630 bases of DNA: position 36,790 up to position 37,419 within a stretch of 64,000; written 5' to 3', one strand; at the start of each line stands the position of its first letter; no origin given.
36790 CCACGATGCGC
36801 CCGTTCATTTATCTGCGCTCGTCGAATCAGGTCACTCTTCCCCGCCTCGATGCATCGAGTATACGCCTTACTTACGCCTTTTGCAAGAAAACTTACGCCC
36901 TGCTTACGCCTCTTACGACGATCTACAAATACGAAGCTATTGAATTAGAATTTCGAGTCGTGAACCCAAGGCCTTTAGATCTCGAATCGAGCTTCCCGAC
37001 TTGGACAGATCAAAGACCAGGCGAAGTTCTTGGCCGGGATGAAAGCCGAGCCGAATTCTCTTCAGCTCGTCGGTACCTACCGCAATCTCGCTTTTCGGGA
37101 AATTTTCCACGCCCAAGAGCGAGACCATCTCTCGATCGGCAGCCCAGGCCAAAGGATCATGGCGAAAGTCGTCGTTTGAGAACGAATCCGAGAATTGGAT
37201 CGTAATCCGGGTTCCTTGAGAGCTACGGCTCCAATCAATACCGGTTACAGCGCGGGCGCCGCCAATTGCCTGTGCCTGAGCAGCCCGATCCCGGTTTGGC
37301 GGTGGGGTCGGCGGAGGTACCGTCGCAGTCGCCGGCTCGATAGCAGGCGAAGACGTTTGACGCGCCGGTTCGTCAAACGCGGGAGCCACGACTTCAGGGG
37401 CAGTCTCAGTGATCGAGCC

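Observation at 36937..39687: PilZ (c-di-GMP receptor) fused through a long repeat-rich disordered linker and TM helix to a periplasmic AMIN domain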

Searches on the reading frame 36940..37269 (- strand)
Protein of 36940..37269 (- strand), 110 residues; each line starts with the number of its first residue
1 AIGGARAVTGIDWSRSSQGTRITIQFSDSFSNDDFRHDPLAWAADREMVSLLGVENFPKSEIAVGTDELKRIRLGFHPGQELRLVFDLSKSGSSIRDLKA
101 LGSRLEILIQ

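Call 6: search_protein_families(library=pfam, proteins=[window:36940-37269:-], max_evalue=10)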
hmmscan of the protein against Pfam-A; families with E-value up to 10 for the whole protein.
seq(110 aa): 1 family
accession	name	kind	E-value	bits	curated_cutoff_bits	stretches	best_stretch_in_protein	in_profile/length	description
PF11741.13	AMIN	-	0.029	14.9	20.5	1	11-91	2-81/101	AMIN domain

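Call 13: search_solved_structures(query=A1, max_evalue=10, show_alignments=3)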
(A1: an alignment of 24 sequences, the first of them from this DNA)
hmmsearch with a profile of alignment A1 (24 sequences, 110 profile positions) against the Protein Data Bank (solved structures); distinct sequences matched with E-value up to 10: 14.
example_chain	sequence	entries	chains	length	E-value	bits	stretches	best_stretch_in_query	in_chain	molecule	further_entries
3jc8_Qa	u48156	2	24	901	8.9e-06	28.6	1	10-109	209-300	PilQ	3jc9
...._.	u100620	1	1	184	0.17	14.9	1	40-79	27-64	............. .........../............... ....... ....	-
9w0n_7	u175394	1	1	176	0.28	14.1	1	40-79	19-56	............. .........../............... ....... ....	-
4bin_A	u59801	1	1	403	0.3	14.1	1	4-88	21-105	N-ACETYLMURAMOYL-L-ALANINE AMIDASE AMIC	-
9gux_Z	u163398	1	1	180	0.3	14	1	40-79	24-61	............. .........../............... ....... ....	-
6ztj_CF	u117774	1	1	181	0.3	14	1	40-79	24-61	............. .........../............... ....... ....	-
2jvv_A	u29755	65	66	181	0.31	14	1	40-79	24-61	Transcription antitermination protein nusG | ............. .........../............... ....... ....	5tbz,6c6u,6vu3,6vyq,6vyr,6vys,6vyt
5ms0_F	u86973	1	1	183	0.32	14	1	40-79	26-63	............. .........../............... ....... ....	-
6tqn_G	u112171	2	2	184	0.32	14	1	40-79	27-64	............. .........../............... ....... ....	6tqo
9gur_Z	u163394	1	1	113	0.57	13.1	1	40-79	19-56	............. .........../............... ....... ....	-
6vz3_AB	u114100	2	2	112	0.58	13.1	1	40-79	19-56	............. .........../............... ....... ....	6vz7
2k06_A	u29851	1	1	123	0.66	12.9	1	40-79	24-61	Transcription antitermination protein nusG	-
8glv_En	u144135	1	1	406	0.81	12.7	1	2-61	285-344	Dynein regulatory complex protein 9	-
1b22_A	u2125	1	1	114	0.88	12.5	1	32-67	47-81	DNA REPAIR PROTEIN RAD51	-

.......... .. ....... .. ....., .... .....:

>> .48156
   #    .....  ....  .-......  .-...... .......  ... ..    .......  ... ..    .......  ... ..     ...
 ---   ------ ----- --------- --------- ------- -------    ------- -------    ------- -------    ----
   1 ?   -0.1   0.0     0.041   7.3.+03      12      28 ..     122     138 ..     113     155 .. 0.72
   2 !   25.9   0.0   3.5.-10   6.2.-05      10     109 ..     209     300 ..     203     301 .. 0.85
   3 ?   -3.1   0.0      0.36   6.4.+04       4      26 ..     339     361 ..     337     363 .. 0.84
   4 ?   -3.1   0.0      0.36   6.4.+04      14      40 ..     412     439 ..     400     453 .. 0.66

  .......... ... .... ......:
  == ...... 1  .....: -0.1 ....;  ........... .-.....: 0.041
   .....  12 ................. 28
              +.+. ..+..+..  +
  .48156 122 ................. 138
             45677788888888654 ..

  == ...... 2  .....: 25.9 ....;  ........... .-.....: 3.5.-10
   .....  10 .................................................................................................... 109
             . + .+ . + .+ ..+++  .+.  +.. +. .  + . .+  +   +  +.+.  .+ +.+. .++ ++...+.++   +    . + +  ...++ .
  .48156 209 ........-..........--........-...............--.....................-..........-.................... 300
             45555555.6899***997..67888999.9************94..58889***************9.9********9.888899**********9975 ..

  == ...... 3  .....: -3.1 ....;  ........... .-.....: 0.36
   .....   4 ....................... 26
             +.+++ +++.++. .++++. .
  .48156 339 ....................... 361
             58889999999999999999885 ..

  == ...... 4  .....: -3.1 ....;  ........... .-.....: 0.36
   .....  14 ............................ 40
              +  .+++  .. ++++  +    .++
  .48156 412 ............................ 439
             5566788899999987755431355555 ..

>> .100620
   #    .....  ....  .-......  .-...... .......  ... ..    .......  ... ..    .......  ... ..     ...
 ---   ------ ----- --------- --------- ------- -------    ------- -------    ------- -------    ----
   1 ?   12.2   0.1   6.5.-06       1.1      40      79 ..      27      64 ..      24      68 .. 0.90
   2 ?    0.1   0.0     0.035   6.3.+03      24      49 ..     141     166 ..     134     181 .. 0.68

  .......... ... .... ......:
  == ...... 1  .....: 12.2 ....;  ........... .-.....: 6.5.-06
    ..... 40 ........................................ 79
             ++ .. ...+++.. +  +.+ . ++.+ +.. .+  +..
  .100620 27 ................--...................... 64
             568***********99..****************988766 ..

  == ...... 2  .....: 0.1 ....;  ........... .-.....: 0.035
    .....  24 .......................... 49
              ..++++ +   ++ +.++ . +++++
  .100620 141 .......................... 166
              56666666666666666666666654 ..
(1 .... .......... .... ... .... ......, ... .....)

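Call 14: search_protein_families(library=pfam, alignment_id=A1, max_evalue=1)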
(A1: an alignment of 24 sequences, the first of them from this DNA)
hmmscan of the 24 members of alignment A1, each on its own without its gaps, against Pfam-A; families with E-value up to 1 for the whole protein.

A. member 1, seq(107 aa): 1 family
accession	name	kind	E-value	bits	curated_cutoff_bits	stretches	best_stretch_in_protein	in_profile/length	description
PF11741.13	AMIN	-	0.027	15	20.5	1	8-88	2-81/101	AMIN domain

B. families by the number of members that match (of 24 scanned): 13 families
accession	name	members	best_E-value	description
PF11741.13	AMIN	16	0.0003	AMIN domain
PF07865.16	DUF1652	1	0.0084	Protein of unknown function (DUF1652)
PF24123.1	Myosin_VII_N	1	0.015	Myosin VII N-terminal beta barrel domain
PF11762.14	Arabinose_Iso_C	1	0.025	L-arabinose isomerase C-terminal domain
PF18614.7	RNase_II_C_S1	1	0.055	RNase II-type exonuclease C-terminal S1 domain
PF07549.19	Sec_GG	1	0.056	SecD/SecF GG Motif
PF20066.5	Glyoxalase_8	1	0.063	Glyoxalase superfamily protein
PF19892.4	DUF6365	1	0.078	Family of unknown function (DUF6365)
PF24464.1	Ig_F54D1_6_2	1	0.08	F54D1.6, Ig-like domain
PF23148.1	Gp77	1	0.099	Podophage GP4 fiber-tail adaptor protein gp77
PF24837.1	AMIN-like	1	0.22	AMIN-like domain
PF22183.1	Fibre_HD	1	0.27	Atadenovirus fibre, head domain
PF24399.1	DUF7543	1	0.44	Family of unknown function (DUF7543)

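Call 20: predict_structure(alignment_id=A1)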
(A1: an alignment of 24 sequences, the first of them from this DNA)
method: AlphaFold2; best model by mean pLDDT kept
length: 107 residues; sequences in the alignment: 24
mean_pLDDT: 96.1   pTM: 0.88
mean pLDDT of the five models: 96.1, 95.8, 95.7, 95.2, 95.1
residues with pLDDT >= 90: 101; 70-90: 5; 50-70: 1; < 50: 0
segments of 3 or more residues with pLDDT < 50: none
pLDDT, mean of each block of 10 residues (from residue 1): 92 98 97 96 97 94 98 94 96 98 98
secondary structure, 60 per line:
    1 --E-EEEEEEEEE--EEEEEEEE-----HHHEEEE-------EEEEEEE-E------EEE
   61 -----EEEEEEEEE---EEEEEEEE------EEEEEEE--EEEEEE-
elements in order: E5-13 E16-23 E32-35 E43-49 E58-60 E66-74 E78-85 E92-98 E101-106

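Call 23: fold_search(model_id=the predicted structure, library=pdb)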
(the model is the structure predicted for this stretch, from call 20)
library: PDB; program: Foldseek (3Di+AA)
matches with E <= 10: 703; with E <= 0.001: 0
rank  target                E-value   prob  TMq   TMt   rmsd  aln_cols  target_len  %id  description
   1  4bin                  1.9e-03  1.00  0.70  0.24   3.6       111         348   20  Crystal structure of the E. coli N-acetylmuramoyl-L-alanine amidase AmiC (released 2013-08-21)
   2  3jc8_Qa               1.6e-02  1.00  0.73  0.21   3.1       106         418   20  Architectural model of the type IVa pilus machine in a piliated state (released 2016-03-16)
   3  3zpe                  3.5e-02  0.69  0.35  0.28  13.2       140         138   12  Structure of the carboxy-terminal domain of the turkey type 3 siadenovirus fibre (released 2014-03-12)
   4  5fjl                  4.8e-02  0.57  0.33  0.27  13.3       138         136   15  Crystal structure of raptor adenovirus 1 fibre head, wild-type form (released 2016-06-29)
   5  4c9i_A                4.8e-02  0.20  0.21  0.15  13.0       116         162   11  Crystal Structure of the Strawberry Pathogenesis-Related 10 (PR-10) Fra a 1E protein (Form B) (released 2013-10-16)
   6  4aqz_MODEL_1_A        5.1e-02  1.00  0.68  0.54   3.0       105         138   10  B2 domain of Neisseria meningitidis Pilus assembly protein PilQ (released 2012-10-17)
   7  4yl9_A                5.7e-02  0.66  0.33  0.30  13.6       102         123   13  Crystal Structure of wild-type of hsp14.1 from Sulfolobus solfatataricus P2 (released 2015-11-04)
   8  4av2_A                6.0e-02  1.00  0.70  0.30   2.6       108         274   11  Single particle electron microscopy of PilQ dodecameric complexes from Neisseria meningitidis. (released 2012-10-17)
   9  4c9c_A                6.7e-02  0.23  0.21  0.16  13.3       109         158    9  Crystal Structure of the Strawberry Pathogenesis-Related 10 (PR-10) Fra a 1E protein (Form A) (released 2013-10-16)
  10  4z3l_A                6.7e-02  0.21  0.21  0.16  13.2       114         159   12  CRYSTAL STRUCTURE OF BIRCH POLLEN ALLERGEN BET V 1 MUTANT G26L, D69I, P90L, K97I (released 2015-11-25)
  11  5fld                  7.5e-02  0.57  0.36  0.32  12.3       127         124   15  Crystal structure of raptor adenovirus 1 fibre head, beta-hairpin deleted form (released 2016-06-29)
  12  1gme_A                8.3e-02  0.44  0.32  0.24  16.7       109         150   11  Crystal structure and assembly of an eukaryotic small heat shock protein (released 2001-11-29)
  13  4zj9                  9.2e-02  0.99  0.54  0.61  13.4       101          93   12  Small heat shock protein AgsA from Salmonella typhimurium: Alpha crystallin domain (released 2016-04-20)
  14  3vqm_K                9.2e-02  0.98  0.51  0.51  10.3       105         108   10  Small heat shock protein hsp14.0 of C-terminal deletion variant with C-terminal peptide (released 2012-06-06)
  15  4ylc_A                1.0e-01  0.97  0.49  0.44   9.3       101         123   13  Crystal Structure of Del-C4 mutant of hsp14.1 from Sulfolobus solfatataricus P2 (released 2015-11-04)
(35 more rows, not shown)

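Call 44: find_homologous_proteins(query=A1, max_evalue=0.001)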
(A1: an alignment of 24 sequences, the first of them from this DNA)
Query A1 (24 sequences) (107 aa, profile of the alignment): 2 proteins with E <= 0.001 among 1586 candidates.
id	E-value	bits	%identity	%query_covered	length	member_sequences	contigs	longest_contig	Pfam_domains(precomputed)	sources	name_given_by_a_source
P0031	5.4e-32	128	37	99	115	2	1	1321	-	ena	-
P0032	1.6e-4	39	30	81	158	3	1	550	PF11741.14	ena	-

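Call 53: search_protein_representatives(alignment_id=A1)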
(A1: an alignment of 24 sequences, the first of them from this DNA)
Query: 24 sequences, 110 profile positions. Proteins with E-value up to 0.001 (for the whole library): 1448; up to 1e-10: 809; up to 1e-30: 23. The best 150 are listed.
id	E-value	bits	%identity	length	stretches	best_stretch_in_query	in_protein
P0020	2.7e-37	143.0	-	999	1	2-109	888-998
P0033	8.2e-37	141.4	-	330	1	2-109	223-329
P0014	2.1e-36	140.1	-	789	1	1-109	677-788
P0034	6.6e-36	138.5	-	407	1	1-109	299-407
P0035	8.5e-35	134.9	-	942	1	2-108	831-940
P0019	1.2e-34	134.4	-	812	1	1-108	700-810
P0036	1.4e-34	134.2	-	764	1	2-108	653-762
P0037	2.1e-34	133.7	-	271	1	2-108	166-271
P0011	5.0e-34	132.5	-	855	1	1-109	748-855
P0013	5.4e-34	132.4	-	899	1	1-108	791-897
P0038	5.6e-34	132.3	-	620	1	1-109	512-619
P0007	6.0e-34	132.2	-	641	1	2-109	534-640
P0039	6.4e-34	132.1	-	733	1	2-108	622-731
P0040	8.1e-34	131.8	-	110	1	5-109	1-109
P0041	1.6e-33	130.9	-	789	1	1-108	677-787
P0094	7.6e-24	99.7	-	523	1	4-109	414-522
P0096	9.1e-24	99.4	-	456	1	1-109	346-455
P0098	1.1e-23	99.2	-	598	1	1-108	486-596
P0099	1.4e-23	98.9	-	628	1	3-108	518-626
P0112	3.8e-23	97.5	-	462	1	3-109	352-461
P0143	2.7e-22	94.7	-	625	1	3-109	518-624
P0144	2.8e-22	94.7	-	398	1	3-109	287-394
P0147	3.8e-22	94.2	-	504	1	2-109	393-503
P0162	8.1e-22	93.2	-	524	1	3-109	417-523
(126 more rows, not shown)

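Call 57: list_cluster_members(proteins=[P0096, P0098, P0112, P0143, P0144, P0147, P0162, P0094, P0099, P0037])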
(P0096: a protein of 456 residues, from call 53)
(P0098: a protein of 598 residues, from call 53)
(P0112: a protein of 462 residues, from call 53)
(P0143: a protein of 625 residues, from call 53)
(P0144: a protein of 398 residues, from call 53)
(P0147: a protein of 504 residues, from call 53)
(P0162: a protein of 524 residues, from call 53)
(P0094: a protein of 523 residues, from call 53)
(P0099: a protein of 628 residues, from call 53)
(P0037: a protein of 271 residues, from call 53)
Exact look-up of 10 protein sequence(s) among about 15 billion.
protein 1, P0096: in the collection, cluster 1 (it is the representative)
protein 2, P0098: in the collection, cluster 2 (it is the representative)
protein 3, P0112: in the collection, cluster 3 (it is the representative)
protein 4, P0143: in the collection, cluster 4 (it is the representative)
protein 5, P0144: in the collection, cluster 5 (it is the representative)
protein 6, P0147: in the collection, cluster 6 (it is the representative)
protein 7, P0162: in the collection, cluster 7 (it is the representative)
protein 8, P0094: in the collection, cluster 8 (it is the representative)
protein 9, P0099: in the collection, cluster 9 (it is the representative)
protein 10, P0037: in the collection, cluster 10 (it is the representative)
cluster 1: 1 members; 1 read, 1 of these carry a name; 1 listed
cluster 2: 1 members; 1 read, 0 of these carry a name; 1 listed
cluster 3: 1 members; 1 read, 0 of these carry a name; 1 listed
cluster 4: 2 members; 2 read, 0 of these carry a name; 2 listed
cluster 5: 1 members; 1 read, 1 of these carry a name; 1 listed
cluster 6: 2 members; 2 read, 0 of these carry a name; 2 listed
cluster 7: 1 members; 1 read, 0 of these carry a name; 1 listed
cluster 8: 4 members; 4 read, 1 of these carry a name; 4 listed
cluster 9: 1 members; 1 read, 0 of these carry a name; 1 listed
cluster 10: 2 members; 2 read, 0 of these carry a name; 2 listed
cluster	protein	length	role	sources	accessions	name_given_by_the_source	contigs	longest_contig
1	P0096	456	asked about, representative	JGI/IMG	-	molecular chaperone DnaK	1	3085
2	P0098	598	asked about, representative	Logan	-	-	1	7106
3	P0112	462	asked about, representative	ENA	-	-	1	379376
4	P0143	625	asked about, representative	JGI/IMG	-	-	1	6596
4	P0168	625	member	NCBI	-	-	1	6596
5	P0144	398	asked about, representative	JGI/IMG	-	uncharacterized protein (TIGR02266 family)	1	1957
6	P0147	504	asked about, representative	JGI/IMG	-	-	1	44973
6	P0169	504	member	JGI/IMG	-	-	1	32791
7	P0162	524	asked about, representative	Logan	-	-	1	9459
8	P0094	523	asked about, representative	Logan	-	-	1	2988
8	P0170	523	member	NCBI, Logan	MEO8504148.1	MAG: TIGR02266 family protein [Acidobacteriota bacterium]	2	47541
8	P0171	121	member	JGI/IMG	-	-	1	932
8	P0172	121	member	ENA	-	-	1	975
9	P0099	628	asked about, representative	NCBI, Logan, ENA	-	-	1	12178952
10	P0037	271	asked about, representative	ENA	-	-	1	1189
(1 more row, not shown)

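Call 58: find_encoding_contigs(protein=P0099, flank=8000, max_places=1)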
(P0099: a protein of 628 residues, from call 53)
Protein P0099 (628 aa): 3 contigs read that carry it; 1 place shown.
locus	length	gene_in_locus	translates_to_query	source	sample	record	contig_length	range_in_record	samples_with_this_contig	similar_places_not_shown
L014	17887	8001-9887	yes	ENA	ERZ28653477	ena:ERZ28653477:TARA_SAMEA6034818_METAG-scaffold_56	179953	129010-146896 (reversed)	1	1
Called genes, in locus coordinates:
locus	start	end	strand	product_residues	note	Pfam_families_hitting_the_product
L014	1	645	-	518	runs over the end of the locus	PF02310:B12-binding (weak), PF04055:Radical_SAM, PF13282:DUF4070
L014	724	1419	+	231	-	PF24096:DUF7379, PF12146:Hydrolase_4 (weak), PF12697:Abhydrolase_6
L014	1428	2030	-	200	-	PF01569:PAP2, PF14378:PAP2_3 (weak)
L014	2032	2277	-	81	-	PF00550:PP-binding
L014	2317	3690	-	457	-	PF02530:Porin_2 (weak), PF19577:DcaP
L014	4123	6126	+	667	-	PF00595:PDZ, PF13180:PDZ_2, PF17820:PDZ_6, PF01011:PQQ (faint), PF13570:Beta-prop_ACSF4 (faint), PF13360:PQQ_2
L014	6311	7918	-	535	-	PF00293:NUDIX (faint), PF00753:Lactamase_B, PF12706:Lactamase_B_2 (weak), PF17778:WHD_BLACT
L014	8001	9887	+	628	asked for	PF07238:PilZ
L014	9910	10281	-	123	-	-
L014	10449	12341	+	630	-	PF00456:Transketolase_N, PF02779:Transket_pyr, PF02780:Transketolase_C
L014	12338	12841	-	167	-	-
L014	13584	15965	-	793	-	PF12833:HTH_18 (weak)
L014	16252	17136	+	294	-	-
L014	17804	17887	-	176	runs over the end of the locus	PF04073:tRNA_edit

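Call 59: find_encoding_contigs(protein=P0112, flank=8000, max_places=1)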
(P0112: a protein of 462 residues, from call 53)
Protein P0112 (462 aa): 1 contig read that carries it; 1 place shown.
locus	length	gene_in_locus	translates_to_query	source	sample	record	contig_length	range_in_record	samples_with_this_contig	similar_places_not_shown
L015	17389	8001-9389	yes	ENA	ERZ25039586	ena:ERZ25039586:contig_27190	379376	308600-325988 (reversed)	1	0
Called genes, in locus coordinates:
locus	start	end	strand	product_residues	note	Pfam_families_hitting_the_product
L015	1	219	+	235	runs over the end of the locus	PF01066:CDP-OH_P_transf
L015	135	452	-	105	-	-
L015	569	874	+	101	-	-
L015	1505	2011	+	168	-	-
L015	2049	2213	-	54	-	-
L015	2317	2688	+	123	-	PF03176:MMPL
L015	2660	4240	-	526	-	PF00149:Metallophos (weak), PF12850:Metallophos_2 (faint)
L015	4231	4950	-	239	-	PF01694:Rhomboid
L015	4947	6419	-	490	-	PF00224:PK, PF02887:PK_C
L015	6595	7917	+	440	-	PF02881:SRP54_N, PF06414:Zeta_toxin (faint), PF13401:AAA_22 (weak), PF00448:SRP54, PF13207:AAA_17 (weak), PF02978:SRP_SPB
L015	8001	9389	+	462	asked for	PF07238:PilZ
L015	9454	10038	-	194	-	-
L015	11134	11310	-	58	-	-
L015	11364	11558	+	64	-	-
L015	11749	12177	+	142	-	PF07332:Phage_holin_3_6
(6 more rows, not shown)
